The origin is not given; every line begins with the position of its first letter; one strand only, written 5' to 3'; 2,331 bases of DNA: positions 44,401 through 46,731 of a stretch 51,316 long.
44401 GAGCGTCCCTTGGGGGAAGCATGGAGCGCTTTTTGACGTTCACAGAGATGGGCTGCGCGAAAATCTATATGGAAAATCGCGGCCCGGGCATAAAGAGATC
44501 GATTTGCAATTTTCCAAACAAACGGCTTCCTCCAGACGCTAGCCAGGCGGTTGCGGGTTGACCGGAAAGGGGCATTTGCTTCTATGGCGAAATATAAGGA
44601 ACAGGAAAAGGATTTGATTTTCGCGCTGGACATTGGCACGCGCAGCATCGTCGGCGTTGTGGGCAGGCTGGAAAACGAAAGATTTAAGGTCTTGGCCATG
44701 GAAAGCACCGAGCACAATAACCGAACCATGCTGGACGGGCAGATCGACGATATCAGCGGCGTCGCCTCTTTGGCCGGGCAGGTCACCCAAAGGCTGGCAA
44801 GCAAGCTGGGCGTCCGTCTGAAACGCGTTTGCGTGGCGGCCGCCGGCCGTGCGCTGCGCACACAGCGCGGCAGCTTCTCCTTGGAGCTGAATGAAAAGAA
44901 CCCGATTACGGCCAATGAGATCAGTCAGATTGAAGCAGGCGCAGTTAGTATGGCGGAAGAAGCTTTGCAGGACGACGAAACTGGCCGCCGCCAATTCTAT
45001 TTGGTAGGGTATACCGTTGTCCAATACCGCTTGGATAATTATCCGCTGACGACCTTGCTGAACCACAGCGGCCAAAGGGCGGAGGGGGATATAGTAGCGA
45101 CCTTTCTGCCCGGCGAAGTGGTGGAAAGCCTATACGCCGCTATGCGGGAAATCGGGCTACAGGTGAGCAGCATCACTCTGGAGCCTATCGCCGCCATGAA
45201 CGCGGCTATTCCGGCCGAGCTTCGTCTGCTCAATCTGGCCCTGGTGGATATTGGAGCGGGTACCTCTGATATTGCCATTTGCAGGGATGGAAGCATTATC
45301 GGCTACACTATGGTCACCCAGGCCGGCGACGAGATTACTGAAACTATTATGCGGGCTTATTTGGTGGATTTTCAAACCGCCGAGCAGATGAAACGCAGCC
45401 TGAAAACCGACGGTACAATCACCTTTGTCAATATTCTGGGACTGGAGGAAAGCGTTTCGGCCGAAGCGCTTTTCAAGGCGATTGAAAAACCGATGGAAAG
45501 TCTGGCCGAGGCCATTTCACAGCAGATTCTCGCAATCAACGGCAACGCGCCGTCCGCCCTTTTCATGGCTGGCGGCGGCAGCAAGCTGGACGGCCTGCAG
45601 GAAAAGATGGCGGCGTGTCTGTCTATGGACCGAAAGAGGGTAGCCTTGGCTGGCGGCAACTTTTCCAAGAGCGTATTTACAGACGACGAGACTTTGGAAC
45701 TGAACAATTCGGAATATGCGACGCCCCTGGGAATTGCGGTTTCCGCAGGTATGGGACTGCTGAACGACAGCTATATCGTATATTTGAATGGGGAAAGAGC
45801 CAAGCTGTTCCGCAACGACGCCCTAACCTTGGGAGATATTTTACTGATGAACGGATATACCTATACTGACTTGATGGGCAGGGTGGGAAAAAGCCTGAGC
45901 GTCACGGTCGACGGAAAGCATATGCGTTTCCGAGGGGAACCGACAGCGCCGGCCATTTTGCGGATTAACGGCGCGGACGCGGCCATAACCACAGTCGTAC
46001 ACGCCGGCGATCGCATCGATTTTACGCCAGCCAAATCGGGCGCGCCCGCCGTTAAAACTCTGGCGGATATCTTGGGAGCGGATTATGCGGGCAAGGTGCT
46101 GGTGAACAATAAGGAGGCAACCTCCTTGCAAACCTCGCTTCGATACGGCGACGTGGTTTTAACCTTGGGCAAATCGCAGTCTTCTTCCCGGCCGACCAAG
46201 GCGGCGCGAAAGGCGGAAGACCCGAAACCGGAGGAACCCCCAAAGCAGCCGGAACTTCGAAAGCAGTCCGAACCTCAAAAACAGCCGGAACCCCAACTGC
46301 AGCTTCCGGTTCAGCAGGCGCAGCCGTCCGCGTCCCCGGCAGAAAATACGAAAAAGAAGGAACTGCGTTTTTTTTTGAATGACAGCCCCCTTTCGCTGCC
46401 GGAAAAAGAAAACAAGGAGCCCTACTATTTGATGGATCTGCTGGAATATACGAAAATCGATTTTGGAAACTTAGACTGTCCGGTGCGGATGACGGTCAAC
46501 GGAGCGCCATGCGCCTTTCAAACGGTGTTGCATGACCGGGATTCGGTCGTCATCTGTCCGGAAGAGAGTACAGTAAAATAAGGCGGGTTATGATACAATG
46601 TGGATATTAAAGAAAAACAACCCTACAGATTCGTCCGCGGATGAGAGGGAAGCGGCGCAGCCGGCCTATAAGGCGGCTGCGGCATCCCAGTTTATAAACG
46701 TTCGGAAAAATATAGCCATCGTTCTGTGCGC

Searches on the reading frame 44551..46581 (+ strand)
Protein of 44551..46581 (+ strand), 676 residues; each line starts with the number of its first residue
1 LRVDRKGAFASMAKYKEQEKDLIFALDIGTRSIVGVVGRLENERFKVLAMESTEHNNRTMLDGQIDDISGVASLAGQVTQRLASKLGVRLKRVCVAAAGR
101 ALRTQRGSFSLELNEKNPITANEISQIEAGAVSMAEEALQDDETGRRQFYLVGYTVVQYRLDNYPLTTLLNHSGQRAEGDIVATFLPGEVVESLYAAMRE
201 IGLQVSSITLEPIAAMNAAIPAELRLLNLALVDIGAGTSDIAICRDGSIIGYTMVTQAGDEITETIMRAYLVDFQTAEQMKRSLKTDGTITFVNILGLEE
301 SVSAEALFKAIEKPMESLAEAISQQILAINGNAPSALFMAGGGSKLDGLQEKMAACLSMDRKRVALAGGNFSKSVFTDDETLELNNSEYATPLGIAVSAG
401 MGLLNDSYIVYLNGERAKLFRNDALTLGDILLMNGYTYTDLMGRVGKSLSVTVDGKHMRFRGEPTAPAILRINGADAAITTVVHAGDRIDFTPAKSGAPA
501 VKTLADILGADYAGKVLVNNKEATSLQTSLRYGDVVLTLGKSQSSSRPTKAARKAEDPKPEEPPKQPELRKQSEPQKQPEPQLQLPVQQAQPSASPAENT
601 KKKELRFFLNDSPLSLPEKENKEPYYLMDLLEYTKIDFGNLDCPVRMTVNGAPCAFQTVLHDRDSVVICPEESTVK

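Call 8: search_protein_families(library=pfam, proteins=[window:44551-46581:+], max_evalue=0.001)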
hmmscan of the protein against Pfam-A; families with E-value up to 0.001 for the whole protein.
window:44551-46581:+ (676 aa): 4 families
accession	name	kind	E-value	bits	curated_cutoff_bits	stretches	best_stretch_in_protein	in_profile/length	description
PF14450.12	FtsA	-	3.8e-13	50.3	31.8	1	230-394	1-127/127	Cell division protein FtsA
PF11104.14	PilM_2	-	7.4e-12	45.3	27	1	191-397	138-337/340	Type IV pilus assembly protein PilM;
PF06723.19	MreB_Mbl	-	8.2e-08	31.9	27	1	199-359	117-299/327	MreB/Mbl protein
PF08841.16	DDR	-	0.00019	21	24.6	1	199-283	105-190/328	Diol dehydratase reactivase ATPase-like domain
